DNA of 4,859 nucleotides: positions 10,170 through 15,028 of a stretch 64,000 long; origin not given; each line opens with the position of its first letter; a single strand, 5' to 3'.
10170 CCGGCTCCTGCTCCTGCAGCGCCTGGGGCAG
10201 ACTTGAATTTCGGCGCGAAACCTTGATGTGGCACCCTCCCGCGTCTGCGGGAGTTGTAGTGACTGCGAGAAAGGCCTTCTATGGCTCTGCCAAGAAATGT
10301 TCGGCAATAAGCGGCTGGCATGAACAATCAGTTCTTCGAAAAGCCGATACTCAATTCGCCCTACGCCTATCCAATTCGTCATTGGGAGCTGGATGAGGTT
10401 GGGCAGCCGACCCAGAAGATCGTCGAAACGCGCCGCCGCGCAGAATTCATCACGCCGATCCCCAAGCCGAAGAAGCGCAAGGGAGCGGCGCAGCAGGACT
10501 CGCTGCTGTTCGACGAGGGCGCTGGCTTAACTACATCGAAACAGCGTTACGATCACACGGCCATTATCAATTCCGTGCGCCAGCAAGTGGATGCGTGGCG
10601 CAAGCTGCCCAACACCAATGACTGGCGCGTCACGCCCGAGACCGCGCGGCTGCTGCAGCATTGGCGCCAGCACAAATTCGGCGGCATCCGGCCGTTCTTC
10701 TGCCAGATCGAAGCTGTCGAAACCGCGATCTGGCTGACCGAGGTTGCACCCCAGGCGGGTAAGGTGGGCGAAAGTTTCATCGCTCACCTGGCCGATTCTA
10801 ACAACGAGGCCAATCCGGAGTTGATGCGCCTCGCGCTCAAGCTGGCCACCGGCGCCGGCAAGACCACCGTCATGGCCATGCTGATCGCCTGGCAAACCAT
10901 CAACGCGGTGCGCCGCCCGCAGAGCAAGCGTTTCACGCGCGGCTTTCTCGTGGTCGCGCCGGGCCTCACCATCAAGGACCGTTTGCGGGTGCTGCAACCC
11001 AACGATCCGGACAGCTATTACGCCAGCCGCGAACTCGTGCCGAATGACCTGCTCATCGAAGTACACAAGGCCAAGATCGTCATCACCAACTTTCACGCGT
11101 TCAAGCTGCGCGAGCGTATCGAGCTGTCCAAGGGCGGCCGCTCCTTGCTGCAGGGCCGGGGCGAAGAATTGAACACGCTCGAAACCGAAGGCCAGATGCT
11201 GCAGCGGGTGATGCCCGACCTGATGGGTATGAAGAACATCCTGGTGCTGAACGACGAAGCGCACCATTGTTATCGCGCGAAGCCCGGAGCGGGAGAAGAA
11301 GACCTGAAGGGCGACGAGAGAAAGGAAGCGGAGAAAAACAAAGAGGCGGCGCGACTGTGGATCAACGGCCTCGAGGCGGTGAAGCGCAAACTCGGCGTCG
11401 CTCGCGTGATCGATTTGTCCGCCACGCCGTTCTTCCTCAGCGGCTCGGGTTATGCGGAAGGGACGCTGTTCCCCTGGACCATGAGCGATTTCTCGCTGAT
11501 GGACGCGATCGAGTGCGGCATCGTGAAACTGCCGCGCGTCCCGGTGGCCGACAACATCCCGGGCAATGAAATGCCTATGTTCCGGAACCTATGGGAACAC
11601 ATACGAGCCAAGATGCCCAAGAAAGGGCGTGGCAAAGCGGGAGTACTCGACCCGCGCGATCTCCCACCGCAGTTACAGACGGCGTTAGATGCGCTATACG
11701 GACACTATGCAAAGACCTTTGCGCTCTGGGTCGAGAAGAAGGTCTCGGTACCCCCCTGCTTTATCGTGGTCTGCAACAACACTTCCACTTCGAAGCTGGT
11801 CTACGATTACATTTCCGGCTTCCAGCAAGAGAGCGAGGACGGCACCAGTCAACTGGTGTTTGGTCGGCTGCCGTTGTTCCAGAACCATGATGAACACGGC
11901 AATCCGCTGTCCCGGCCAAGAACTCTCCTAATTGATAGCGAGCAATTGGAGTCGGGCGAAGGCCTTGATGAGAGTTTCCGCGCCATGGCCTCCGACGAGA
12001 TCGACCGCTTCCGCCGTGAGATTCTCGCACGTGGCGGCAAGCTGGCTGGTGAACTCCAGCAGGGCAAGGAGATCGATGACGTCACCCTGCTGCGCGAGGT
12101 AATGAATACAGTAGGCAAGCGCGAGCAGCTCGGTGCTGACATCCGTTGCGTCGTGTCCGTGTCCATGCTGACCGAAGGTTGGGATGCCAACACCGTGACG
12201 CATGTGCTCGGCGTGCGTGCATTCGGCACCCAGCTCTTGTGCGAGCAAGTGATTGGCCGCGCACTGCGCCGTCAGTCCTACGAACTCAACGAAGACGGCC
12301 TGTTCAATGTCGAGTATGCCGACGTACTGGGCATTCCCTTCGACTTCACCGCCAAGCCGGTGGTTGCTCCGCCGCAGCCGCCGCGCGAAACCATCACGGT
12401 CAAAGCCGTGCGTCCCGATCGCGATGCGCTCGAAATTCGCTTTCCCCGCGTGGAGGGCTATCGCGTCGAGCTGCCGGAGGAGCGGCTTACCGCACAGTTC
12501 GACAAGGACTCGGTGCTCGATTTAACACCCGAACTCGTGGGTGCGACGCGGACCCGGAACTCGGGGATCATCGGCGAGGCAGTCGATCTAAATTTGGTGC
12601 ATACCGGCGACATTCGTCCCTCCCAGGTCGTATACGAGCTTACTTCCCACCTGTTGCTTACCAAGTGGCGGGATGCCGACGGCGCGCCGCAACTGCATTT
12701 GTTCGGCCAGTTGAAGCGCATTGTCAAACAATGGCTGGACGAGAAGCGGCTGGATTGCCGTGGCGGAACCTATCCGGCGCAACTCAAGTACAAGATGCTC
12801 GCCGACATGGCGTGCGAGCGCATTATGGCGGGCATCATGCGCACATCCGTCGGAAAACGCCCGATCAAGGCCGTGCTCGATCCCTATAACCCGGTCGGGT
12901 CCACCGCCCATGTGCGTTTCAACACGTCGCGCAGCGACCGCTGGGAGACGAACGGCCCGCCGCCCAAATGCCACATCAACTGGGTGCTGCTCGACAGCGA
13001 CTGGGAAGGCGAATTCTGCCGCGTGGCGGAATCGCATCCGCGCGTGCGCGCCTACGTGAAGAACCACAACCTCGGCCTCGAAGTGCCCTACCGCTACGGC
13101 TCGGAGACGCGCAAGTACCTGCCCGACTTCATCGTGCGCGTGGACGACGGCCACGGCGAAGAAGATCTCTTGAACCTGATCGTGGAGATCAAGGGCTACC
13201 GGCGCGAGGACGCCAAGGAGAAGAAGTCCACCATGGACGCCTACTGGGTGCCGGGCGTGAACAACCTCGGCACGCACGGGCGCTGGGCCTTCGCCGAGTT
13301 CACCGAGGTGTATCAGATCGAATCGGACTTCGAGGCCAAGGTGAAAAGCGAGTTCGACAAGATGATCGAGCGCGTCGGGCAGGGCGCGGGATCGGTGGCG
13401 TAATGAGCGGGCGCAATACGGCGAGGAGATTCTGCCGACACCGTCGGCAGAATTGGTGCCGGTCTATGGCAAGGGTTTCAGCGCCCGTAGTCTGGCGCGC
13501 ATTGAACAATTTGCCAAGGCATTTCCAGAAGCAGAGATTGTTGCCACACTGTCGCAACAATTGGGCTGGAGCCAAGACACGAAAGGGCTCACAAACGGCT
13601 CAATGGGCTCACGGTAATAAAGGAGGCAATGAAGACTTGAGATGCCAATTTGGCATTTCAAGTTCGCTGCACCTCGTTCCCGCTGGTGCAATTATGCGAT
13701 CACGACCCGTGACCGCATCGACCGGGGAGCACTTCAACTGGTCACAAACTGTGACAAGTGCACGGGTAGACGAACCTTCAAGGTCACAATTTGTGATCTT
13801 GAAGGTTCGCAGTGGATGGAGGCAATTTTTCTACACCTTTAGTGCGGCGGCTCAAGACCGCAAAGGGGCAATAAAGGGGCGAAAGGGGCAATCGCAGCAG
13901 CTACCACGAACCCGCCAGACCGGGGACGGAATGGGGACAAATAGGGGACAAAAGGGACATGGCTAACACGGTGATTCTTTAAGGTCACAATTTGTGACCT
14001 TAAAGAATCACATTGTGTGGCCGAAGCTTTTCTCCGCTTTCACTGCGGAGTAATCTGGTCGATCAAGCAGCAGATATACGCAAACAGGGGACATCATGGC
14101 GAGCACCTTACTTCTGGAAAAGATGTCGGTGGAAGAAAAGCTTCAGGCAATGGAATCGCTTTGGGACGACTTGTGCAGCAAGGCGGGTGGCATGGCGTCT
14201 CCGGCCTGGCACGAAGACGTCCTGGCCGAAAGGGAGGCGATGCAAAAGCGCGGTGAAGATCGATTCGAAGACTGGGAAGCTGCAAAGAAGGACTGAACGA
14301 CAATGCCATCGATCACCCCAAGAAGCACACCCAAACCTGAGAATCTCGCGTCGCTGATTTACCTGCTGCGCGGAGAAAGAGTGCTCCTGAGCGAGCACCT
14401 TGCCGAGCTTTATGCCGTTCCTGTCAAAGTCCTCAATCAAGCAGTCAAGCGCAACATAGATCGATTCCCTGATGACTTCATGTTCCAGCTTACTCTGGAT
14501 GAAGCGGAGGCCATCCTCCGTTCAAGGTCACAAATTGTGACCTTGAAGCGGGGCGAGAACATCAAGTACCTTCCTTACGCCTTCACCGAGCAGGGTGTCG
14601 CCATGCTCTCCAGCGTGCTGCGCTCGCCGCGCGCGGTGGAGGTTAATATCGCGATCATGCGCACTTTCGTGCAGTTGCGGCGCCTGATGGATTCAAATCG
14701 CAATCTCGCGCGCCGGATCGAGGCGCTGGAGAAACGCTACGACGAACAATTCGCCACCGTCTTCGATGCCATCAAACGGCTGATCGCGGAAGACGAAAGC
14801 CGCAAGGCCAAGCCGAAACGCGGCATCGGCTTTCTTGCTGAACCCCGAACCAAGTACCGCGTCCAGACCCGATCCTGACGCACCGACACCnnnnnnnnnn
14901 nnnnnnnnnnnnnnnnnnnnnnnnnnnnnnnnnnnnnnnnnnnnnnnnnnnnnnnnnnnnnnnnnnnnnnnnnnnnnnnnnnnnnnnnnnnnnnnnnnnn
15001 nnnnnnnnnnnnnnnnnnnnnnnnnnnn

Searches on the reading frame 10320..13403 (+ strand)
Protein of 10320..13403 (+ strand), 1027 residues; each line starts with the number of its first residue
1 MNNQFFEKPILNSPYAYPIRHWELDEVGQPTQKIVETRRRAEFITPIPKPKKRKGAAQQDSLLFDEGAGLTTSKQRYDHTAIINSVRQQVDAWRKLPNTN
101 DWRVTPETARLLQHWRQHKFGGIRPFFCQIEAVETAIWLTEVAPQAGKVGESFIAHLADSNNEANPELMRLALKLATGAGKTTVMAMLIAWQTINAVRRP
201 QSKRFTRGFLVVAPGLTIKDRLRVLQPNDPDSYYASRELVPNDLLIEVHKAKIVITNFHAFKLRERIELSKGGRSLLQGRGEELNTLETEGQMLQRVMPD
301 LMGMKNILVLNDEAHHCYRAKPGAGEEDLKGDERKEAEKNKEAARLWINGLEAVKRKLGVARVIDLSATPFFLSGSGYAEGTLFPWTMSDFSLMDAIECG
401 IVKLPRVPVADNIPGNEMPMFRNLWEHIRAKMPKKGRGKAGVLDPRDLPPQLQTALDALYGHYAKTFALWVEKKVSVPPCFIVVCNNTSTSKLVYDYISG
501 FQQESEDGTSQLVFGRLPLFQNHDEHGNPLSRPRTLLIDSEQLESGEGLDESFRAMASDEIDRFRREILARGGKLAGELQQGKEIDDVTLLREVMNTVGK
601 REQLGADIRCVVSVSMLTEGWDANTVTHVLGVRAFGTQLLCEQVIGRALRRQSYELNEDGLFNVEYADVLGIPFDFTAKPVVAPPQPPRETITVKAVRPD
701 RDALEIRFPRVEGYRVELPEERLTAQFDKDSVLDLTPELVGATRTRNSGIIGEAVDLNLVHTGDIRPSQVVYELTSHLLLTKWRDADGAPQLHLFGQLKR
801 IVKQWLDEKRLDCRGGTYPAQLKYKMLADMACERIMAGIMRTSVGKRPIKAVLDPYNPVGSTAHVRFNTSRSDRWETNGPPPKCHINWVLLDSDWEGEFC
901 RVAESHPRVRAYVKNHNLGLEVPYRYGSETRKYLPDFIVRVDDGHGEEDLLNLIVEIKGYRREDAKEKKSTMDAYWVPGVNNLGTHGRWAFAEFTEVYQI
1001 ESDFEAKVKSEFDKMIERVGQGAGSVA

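Call 3: search_protein_families(library=pfam, proteins=[window:10320-13403:+], max_evalue=0.1)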
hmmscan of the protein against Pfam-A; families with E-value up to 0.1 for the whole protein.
window:10320-13403:+ (1027 aa): 3 families
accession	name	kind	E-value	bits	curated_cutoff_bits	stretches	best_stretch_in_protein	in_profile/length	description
PF04851.21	ResIII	-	1e-08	35.7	22.5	1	141-371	20-163/164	Type III restriction enzyme, res subunit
PF19778.5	RE_endonuc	-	0.00022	21.5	23.4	1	889-968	8-81/108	Endonuclease domain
PF13401.12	AAA_22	-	0.075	13.8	27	0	177-317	14-96/130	AAA domain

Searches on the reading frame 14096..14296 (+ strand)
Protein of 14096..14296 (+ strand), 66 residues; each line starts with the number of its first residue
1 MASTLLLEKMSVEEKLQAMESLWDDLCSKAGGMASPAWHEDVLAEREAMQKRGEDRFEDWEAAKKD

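Call 3: search_protein_families(library=pfam, proteins=[window:14096-14296:+], max_evalue=0.1)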
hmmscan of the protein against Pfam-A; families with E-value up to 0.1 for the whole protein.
window:14096-14296:+ (66 aa): 1 family
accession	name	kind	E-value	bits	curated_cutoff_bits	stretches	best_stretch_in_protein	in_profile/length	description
PF09720.15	Unstab_antitox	-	2.4e-12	47.1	23.3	1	9-63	1-54/54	Putative addiction module component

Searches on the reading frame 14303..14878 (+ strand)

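Call 3: search_protein_families(library=pfam, proteins=[window:14303-14878:+], max_evalue=0.1)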
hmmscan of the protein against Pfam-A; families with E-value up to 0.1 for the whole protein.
window:14303-14878:+ (191 aa): 3 families
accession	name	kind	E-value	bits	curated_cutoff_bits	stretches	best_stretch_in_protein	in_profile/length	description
PF10543.14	ORF6N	-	8.8e-31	106.5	27.8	1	18-105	2-86/86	ORF6N domain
PF09669.15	Phage_pRha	-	0.075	14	29.9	0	73-126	37-90/91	Phage regulatory protein Rha (Phage_pRha)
PF25443.1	ANG-1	-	0.077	13.6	28.5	0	123-153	21-51/105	ANG-1-like domain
